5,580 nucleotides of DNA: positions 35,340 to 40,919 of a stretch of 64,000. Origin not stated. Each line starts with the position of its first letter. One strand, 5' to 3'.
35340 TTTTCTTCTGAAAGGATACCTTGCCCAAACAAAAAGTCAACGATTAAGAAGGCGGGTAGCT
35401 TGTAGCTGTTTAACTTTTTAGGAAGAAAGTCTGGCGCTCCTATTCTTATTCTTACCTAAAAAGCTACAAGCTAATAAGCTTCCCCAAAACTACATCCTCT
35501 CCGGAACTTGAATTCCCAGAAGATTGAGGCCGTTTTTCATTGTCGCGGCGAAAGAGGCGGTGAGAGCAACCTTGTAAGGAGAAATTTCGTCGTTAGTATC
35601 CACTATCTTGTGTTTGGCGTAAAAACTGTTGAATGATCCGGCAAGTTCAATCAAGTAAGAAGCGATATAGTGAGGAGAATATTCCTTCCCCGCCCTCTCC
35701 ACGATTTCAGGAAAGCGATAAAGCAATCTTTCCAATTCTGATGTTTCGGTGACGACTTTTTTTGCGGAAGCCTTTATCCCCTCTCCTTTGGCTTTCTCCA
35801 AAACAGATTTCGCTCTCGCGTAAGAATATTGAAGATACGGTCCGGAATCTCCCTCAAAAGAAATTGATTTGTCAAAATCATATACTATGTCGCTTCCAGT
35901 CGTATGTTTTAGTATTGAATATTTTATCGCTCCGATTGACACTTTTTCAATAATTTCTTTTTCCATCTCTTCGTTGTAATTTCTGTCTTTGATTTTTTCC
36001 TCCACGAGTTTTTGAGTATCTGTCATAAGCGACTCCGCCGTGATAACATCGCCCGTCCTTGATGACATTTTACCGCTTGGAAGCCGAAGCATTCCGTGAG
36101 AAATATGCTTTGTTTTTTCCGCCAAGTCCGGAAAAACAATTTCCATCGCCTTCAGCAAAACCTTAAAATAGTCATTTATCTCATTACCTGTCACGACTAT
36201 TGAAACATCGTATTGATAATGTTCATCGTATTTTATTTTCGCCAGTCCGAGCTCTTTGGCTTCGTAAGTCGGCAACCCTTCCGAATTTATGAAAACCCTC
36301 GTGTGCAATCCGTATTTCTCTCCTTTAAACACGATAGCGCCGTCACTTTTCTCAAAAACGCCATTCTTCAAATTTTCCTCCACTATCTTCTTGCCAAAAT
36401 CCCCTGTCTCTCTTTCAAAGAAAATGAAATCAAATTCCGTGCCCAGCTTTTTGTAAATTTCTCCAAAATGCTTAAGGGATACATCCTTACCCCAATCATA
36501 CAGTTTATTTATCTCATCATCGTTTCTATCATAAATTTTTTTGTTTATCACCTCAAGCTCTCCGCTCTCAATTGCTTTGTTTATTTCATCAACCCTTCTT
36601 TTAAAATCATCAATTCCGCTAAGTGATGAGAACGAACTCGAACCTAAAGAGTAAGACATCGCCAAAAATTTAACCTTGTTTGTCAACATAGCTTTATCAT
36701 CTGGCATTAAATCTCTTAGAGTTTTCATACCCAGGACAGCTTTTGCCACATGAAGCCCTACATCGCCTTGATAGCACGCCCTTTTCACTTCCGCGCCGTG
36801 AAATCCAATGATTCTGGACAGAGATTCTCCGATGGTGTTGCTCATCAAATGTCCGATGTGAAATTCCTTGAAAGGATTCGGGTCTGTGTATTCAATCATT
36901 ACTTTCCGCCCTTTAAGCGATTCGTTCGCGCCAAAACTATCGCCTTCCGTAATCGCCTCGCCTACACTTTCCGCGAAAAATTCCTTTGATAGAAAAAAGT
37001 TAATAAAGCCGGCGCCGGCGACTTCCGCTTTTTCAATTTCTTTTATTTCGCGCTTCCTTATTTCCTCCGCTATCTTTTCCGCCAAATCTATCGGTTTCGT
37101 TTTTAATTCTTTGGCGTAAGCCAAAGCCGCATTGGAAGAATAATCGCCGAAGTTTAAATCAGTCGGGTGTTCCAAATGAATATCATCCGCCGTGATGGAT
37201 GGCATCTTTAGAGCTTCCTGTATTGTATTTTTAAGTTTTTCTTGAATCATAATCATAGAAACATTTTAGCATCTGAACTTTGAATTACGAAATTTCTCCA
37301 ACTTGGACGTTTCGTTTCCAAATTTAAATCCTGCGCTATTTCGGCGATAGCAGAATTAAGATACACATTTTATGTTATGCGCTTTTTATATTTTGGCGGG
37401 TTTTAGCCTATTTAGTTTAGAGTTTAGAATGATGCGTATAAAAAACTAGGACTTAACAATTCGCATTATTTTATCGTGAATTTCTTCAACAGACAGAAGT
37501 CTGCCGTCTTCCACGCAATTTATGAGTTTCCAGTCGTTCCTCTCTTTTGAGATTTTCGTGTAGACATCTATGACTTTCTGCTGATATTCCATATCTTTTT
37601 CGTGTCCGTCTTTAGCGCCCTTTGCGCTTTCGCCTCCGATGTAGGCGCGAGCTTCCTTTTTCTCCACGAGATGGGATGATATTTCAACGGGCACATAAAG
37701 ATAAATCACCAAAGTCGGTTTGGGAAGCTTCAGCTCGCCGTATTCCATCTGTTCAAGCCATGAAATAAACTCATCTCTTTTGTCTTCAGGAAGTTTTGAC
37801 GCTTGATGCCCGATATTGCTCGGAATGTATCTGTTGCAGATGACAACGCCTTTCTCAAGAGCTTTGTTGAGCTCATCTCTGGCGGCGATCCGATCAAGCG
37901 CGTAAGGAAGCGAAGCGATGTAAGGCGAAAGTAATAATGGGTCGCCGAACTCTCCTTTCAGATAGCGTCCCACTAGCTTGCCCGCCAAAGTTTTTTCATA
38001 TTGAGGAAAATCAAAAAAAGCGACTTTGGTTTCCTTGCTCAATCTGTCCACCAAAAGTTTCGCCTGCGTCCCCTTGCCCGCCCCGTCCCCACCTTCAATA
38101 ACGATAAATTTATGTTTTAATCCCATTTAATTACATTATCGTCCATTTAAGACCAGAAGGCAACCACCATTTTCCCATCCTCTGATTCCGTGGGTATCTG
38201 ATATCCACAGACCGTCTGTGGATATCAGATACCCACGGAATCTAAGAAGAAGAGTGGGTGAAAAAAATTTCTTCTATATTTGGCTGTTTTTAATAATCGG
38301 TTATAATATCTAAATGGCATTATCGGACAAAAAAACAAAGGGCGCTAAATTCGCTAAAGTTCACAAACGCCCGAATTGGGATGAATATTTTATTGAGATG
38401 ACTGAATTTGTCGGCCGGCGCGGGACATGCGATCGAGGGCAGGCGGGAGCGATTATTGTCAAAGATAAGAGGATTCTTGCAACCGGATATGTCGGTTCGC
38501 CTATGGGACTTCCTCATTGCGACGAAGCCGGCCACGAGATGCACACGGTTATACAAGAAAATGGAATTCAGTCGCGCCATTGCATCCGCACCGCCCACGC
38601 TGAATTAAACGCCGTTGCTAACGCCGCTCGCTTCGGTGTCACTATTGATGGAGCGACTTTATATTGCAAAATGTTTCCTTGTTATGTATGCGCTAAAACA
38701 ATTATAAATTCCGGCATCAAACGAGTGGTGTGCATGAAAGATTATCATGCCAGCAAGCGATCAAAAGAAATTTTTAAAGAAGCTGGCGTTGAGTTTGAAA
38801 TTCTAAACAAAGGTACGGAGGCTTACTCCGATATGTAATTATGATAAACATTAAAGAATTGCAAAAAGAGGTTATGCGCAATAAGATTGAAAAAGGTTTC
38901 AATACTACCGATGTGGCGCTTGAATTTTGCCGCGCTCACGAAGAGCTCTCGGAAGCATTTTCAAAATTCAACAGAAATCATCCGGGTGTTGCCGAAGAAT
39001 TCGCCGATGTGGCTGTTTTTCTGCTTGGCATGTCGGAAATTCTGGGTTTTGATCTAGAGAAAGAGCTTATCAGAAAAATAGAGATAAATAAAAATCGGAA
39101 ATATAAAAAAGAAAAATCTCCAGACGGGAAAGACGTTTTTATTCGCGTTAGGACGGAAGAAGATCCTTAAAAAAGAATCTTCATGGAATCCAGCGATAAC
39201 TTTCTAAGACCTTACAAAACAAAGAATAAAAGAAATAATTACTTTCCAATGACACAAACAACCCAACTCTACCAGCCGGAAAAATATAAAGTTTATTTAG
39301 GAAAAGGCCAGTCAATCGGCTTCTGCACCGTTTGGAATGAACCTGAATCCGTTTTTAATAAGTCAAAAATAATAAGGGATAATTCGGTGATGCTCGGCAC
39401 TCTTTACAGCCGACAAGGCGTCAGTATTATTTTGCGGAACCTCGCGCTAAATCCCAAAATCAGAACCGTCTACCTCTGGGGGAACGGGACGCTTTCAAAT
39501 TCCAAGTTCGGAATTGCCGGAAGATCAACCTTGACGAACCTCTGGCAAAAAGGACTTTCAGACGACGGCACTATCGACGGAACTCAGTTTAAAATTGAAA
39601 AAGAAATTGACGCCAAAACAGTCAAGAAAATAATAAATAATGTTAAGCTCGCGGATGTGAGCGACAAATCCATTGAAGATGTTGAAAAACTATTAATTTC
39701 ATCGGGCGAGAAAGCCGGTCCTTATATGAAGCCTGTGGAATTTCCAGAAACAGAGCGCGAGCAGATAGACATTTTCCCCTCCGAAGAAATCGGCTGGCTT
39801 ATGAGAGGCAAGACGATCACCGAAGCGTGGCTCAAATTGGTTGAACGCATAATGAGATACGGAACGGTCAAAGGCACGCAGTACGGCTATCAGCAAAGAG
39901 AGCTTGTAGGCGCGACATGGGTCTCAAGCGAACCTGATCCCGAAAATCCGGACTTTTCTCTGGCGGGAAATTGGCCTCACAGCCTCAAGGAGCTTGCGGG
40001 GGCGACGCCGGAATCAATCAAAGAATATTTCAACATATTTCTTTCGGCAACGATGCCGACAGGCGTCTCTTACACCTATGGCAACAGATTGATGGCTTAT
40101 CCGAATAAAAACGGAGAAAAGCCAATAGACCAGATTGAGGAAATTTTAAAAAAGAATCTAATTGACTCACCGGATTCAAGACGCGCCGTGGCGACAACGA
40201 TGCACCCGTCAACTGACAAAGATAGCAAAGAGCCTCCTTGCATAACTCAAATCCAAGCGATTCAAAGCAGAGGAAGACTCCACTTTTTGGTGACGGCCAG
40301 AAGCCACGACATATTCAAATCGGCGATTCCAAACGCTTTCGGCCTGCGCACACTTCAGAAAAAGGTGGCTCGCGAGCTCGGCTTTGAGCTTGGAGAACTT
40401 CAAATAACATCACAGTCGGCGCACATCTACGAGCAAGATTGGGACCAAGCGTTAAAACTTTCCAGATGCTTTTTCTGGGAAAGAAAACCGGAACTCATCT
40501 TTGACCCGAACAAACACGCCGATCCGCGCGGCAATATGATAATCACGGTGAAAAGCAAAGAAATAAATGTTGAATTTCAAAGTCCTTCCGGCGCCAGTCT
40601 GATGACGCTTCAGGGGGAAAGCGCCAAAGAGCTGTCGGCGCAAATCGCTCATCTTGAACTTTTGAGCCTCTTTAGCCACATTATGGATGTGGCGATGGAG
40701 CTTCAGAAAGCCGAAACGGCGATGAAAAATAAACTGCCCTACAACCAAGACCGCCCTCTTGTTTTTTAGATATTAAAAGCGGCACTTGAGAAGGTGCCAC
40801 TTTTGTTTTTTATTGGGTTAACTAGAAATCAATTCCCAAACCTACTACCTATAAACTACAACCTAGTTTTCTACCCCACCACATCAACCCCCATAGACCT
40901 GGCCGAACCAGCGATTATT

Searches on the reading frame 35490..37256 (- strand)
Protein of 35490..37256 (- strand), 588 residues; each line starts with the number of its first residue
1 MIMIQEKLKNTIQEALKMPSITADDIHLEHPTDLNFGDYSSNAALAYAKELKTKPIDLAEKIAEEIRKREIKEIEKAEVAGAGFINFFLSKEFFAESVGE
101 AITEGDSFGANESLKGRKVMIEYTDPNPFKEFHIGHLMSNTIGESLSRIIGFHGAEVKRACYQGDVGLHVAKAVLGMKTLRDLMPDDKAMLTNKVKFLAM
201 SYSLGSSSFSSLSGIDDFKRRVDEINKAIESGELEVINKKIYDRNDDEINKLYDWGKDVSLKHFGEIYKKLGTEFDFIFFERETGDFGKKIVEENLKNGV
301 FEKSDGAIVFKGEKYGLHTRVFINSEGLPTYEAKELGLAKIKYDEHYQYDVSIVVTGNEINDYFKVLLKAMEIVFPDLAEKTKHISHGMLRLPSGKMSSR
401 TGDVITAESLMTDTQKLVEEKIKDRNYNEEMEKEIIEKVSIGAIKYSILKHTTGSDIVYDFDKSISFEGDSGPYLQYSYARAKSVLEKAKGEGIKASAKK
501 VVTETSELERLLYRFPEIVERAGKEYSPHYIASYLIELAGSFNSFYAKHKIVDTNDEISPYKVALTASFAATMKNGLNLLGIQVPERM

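Call 75: search_protein_families(library=pfam, proteins=[window:35490-37256:-], max_evalue=0.00001)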
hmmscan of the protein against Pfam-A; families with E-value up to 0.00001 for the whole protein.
window:35490-37256:- (588 aa): 3 families
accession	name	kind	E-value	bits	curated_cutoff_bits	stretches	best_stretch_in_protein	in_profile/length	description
PF05746.21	DALR_1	-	3.4e-30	105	22.3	1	475-588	1-117/117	DALR anticodon binding domain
PF00750.26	tRNA-synt_1d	-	8e-29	101.1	23.3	1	111-461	14-349/349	tRNA synthetases class I (R), catalytic domain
PF03485.21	Arg_tRNA_synt_N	-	3.6e-23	82.4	21.5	1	4-89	3-85/85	Arginyl tRNA synthetase N terminal domain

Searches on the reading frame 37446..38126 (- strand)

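Call 75: search_protein_families(library=pfam, proteins=[window:37446-38126:-], max_evalue=0.00001)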
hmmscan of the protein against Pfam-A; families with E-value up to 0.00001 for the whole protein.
window:37446-38126:- (226 aa): 1 family
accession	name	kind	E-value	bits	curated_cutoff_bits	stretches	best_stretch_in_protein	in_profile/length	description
PF02223.23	Thymidylate_kin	-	5.5e-17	62.5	27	1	10-204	1-174/185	Thymidylate kinase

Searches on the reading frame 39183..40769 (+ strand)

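Call 75: search_protein_families(library=pfam, proteins=[window:39183-40769:+], max_evalue=0.00001)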
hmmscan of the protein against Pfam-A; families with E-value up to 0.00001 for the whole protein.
window:39183-40769:+ (528 aa): 2 families
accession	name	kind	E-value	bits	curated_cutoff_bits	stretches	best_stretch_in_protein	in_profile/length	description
PF00303.24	Thymidylat_synt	-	1.3e-17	64.3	24.3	1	297-441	92-235/266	Thymidylate synthase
PF14251.12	PterinBD-DUF4346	-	3.6e-13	50.5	29.6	1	447-523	2-86/86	PterinBD-DUF4346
